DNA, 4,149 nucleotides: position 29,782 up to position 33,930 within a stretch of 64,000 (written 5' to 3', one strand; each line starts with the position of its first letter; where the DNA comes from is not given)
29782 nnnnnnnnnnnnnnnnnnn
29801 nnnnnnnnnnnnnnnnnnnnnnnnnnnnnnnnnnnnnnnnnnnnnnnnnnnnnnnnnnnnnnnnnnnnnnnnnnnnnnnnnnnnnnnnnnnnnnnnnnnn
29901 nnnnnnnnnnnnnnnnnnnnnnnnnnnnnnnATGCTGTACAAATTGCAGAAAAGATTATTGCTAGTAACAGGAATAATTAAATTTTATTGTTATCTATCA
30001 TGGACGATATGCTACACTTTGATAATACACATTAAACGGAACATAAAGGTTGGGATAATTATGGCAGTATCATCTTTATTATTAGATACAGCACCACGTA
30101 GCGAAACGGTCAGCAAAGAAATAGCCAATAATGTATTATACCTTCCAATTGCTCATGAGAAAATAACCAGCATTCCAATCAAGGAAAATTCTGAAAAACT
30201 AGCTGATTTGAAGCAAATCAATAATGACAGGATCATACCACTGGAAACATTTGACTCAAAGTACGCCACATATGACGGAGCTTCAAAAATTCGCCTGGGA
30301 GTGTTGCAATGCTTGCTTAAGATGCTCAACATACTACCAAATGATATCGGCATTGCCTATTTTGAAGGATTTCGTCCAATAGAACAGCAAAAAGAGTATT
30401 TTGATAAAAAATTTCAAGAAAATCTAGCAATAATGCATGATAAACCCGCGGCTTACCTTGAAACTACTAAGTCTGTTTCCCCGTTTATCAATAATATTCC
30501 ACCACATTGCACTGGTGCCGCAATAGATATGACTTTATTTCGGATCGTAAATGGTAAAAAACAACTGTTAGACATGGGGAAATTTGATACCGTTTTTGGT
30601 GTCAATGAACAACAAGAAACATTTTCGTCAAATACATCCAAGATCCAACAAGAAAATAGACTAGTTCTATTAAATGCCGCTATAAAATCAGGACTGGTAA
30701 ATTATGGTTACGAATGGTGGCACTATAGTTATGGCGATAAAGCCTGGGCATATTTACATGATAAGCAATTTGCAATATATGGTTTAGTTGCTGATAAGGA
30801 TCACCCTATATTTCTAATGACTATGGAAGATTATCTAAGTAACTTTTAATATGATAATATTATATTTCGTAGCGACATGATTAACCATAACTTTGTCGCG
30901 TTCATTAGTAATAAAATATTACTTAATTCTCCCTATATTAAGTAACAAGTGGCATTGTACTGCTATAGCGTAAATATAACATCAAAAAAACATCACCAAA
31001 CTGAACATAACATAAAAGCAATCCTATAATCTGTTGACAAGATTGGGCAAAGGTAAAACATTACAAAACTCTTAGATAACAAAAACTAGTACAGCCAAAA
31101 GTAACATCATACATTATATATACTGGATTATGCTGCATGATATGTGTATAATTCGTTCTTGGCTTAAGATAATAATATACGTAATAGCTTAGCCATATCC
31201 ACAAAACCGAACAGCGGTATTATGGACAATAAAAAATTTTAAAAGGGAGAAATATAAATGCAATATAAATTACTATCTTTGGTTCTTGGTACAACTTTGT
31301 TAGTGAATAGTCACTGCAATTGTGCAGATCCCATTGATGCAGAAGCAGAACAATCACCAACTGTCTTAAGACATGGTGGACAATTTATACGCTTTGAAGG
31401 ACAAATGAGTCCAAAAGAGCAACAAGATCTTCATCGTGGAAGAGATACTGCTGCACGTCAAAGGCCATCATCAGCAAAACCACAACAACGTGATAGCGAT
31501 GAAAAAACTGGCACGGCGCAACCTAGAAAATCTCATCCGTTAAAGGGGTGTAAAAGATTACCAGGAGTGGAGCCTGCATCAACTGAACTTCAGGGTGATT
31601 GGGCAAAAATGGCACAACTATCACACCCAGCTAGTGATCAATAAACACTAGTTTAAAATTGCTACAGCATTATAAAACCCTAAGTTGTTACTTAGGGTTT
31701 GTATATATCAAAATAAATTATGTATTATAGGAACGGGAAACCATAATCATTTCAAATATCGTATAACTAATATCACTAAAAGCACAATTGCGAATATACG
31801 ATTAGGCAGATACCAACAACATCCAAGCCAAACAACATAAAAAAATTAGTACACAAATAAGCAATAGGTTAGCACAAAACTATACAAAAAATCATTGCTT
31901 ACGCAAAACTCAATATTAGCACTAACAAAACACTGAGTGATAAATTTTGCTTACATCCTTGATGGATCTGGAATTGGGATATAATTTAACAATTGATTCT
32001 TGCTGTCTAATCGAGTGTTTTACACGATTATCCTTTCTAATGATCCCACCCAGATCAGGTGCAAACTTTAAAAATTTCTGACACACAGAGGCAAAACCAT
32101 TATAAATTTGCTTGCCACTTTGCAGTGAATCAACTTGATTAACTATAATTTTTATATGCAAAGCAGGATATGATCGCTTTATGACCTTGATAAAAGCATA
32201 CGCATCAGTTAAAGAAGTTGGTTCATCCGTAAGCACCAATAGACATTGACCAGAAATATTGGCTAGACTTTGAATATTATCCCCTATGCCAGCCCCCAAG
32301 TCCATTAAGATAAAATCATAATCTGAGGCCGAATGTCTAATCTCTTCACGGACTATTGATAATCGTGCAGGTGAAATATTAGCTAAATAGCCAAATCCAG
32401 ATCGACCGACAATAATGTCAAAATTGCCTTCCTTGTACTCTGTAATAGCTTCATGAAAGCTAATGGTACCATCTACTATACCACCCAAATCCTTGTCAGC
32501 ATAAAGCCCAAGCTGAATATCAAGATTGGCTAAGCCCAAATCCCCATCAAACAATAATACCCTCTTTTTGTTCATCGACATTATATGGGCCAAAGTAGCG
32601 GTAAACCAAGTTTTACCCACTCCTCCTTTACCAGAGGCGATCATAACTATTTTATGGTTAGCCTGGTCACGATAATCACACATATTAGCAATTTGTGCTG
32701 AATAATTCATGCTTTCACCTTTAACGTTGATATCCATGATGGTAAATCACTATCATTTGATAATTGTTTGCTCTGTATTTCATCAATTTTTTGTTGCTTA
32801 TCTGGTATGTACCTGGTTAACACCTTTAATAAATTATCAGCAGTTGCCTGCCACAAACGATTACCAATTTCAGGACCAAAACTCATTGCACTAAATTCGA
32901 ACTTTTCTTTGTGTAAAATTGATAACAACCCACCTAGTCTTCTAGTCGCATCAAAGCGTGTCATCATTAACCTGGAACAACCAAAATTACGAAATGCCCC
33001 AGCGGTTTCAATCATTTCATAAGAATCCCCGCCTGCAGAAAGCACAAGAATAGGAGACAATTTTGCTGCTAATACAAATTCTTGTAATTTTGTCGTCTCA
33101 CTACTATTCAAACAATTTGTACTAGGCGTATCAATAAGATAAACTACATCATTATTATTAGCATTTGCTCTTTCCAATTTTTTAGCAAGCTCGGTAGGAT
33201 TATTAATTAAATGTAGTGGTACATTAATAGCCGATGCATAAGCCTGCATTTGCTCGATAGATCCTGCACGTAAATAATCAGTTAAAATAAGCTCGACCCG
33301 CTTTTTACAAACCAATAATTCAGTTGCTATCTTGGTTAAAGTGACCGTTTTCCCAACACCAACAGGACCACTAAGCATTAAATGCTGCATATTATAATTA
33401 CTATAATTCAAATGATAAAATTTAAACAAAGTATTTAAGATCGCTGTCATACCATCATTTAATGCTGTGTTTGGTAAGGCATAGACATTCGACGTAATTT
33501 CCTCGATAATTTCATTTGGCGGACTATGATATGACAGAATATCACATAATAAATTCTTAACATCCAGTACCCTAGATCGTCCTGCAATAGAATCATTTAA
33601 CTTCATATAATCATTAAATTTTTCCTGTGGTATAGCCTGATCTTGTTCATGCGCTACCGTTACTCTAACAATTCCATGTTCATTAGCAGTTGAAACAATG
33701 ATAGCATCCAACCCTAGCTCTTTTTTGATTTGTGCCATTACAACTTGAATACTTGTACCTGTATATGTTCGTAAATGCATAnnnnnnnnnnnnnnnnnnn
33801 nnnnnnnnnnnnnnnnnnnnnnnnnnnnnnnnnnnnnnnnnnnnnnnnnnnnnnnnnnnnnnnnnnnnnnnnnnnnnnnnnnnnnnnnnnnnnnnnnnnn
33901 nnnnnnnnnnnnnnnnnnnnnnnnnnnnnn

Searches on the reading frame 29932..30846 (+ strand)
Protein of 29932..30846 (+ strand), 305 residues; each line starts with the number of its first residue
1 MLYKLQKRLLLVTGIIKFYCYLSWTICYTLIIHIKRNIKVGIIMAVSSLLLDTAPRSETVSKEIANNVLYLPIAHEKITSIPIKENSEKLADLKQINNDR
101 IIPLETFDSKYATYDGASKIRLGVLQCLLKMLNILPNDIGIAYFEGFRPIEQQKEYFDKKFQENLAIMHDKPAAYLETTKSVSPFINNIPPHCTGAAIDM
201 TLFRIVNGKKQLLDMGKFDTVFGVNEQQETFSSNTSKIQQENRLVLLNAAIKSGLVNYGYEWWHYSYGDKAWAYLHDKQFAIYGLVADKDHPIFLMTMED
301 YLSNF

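Call 17: search_protein_families(library=pfam, proteins=[window:29932-30846:+])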
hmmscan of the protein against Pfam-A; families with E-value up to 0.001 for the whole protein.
window:29932-30846:+ (305 aa): 2 families
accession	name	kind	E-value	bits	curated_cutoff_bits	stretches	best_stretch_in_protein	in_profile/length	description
PF01427.22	Peptidase_M15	-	2.5e-14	54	27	1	143-275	65-189/199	D-ala-D-ala dipeptidase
PF02557.22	VanY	-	0.00031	21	25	1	137-267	22-129/132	D-alanyl-D-alanine carboxypeptidase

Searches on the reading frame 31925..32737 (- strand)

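Call 17: search_protein_families(library=pfam, proteins=[window:31925-32737:-])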
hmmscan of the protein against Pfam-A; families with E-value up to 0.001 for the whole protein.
window:31925-32737:- (271 aa): 5 families
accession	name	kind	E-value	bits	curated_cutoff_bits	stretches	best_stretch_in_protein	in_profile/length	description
PF01656.29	CbiA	-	7.9e-16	58.6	25.4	1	31-247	1-123/125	CobQ/CobB/MinD/ParA nucleotide binding domain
PF13614.12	AAA_31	-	8.4e-13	49.1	27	1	29-189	2-167/177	AAA domain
PF10609.15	ParA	-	4.1e-10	40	27.1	1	29-67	4-42/246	NUBPL iron-transfer P-loop NTPase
PF06564.18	CBP_BcsQ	-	2.9e-06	27.4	21.3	1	30-263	3-227/234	Cellulose biosynthesis protein BcsQ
PF02374.21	ArsA_ATPase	-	4.4e-06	26.6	24.3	1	32-64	4-36/305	Anion-transporting ATPase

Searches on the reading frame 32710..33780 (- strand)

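Call 17: search_protein_families(library=pfam, proteins=[window:32710-33780:-])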
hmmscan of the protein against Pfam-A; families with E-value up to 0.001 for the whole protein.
window:32710-33780:- (357 aa): 1 family
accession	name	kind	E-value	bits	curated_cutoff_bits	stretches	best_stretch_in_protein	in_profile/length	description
PF00448.28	SRP54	-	1.8e-22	80.4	22.7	1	133-320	3-193/196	SRP54-type protein, GTPase domain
